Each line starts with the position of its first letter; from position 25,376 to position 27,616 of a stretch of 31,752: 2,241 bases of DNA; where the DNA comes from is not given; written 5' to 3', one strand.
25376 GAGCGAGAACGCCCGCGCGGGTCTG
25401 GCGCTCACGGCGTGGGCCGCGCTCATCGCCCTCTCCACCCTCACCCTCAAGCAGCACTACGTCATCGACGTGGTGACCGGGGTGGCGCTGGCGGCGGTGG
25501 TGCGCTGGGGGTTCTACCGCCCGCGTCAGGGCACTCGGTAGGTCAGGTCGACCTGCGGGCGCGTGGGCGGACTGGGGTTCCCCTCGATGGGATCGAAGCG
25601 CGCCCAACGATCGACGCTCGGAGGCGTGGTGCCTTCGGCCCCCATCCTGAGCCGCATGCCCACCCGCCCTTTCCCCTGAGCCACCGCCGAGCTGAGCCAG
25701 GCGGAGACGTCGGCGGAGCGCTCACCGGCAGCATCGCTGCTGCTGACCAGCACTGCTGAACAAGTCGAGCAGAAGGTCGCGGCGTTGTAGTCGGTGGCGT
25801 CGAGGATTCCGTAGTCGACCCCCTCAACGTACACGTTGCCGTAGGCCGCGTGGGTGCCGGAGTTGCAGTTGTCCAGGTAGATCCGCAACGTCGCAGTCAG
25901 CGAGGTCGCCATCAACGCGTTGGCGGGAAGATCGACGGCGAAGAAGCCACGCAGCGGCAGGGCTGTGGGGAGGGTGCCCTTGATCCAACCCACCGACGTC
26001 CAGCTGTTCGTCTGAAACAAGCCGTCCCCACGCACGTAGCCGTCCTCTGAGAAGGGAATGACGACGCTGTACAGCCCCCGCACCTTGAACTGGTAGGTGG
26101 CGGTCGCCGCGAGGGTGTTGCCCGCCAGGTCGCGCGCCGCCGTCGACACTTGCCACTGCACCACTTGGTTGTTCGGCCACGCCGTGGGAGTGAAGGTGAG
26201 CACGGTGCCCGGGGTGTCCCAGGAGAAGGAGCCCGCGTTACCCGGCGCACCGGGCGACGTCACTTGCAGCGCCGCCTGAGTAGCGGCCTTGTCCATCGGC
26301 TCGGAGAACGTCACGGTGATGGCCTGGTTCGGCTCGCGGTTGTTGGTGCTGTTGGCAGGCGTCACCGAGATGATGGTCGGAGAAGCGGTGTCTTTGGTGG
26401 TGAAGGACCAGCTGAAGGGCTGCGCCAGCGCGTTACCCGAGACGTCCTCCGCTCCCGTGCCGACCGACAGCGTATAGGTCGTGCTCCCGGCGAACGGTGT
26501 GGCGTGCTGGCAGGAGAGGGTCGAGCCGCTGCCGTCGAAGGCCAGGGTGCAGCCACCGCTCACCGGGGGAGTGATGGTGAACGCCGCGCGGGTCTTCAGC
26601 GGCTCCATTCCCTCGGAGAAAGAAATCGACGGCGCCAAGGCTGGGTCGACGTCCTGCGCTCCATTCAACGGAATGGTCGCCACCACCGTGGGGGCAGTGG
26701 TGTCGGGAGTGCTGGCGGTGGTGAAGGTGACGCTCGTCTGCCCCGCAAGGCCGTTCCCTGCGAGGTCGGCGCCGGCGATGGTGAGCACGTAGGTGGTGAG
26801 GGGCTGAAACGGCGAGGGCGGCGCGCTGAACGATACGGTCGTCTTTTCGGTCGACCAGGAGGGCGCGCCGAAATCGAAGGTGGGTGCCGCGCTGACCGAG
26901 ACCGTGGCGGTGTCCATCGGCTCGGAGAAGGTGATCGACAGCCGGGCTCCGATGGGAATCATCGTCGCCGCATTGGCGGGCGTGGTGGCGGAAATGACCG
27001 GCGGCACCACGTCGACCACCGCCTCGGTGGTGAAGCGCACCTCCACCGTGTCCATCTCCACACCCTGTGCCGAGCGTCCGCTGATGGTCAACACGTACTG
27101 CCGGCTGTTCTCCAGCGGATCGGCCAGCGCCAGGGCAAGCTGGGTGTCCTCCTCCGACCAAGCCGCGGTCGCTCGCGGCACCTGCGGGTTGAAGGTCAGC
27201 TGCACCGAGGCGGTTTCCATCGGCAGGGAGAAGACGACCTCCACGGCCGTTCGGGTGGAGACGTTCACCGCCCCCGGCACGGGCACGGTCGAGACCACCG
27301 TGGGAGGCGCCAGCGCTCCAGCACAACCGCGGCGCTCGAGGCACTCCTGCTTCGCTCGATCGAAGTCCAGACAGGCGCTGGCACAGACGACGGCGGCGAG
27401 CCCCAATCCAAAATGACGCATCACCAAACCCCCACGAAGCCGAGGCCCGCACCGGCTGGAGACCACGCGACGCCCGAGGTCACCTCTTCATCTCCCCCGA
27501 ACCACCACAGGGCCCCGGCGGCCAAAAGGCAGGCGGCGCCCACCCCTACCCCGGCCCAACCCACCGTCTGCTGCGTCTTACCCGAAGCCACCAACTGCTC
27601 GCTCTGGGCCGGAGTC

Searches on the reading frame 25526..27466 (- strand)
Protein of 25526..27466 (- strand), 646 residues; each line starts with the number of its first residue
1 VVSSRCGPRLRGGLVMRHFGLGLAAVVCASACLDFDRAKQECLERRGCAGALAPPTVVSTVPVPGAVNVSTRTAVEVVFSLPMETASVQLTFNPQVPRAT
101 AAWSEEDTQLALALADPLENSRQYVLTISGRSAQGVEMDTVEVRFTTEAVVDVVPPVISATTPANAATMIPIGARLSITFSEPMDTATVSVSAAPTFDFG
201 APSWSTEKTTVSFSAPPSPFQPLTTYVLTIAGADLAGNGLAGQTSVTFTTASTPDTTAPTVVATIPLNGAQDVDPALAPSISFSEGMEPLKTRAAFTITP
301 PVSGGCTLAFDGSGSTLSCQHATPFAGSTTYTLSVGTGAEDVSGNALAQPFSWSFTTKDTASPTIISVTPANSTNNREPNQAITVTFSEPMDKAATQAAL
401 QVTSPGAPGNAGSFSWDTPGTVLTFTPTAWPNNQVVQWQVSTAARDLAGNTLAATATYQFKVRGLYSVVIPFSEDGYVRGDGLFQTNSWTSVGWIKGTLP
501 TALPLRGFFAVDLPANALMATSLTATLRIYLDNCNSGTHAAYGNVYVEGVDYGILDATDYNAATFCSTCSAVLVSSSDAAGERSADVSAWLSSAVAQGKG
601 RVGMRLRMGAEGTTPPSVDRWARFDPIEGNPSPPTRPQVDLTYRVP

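Call 20: search_protein_families(library=pfam, proteins=[window:25526-27466:-], max_evalue=0.001)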
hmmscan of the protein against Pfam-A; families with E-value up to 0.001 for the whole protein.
window:25526-27466:- (646 aa): 2 families
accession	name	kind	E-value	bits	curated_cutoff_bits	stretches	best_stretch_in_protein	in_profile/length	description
PF13205.12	Big_5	-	8.9e-65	216.5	23.6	4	255-357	1-105/105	Bacterial Ig-like domain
PF04234.18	CopC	-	8.3e-08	33.6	23.3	0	365-441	4-77/92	CopC domain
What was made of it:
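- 25526..27421 (-): Ig-like (4 x Big_5 + CopC-like) surface protein. The start follows the 631-aa NCBI call and overlaps the previous stop by 1 nt. Pfam (call 20).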

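Call 60: find_homologous_proteins(query=window:25526-27466:-, max_evalue=1e-20)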
Query window:25526-27466:- (646 aa): 969 proteins with E <= 1e-20 among 8000 candidates; the best 120 are listed.
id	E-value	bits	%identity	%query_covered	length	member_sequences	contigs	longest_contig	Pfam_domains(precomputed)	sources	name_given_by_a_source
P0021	0.0e+0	1385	100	98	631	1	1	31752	PF13205.13,PF04234.19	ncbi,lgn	ncbi:MAG: Ig-like domain-containing protein [Myxococcota bacterium]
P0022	1.4e-113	399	40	69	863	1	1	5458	PF13205.13,PF04234.19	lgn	-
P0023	2.0e-112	395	39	67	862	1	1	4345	PF13205.13,PF13750.13,PF04234.19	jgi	jgi:methionine-rich copper-binding protein CopC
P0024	3.7e-108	381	36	86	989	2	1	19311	PF13205.13,PF00041.28,PF04234.19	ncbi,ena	-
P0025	3.7e-108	381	33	92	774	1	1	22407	PF13205.13,PF04234.19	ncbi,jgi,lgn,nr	ncbi:MAG: Ig-like domain-containing protein [Myxococcaceae bacterium]|nr:Ig-like domain-containing p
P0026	3.5e-102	361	32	65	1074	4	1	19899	PF13205.13,PF11999.14,PF04234.19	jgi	-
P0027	1.6e-101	359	38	63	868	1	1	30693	PF13205.13,PF04234.19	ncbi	-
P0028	1.8e-101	359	34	92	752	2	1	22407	PF13205.13,PF17964.8,PF04234.19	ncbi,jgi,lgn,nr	ncbi:MAG: Ig-like domain-containing protein [Myxococcaceae bacterium]|nr:Ig-like domain-containing p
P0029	1.5e-100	356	38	67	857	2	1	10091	PF13205.13,PF04234.19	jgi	jgi:hypothetical protein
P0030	2.0e-99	352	44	80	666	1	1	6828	PF13205.13,PF17964.8,PF04234.19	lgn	-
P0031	4.3e-99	351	33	63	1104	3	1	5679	PF13205.13,PF04234.19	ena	-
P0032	7.2e-96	340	36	91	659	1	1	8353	PF13205.13,PF04234.19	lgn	-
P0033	1.8e-92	329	38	63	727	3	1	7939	PF13205.13,PF17964.8,PF04234.19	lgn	-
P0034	2.6e-92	329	37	83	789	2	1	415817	PF13205.13,PF04234.19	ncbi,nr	ncbi:MAG: Ig-like domain-containing protein, partial [Myxococcales bacterium]|nr:Ig-like domain-cont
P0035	5.7e-92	328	37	69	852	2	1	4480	PF13205.13,PF04234.19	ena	-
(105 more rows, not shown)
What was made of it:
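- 25526..27421 (-): P0021 is 631 aa; the best other homologue is 40% identical (call 60).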
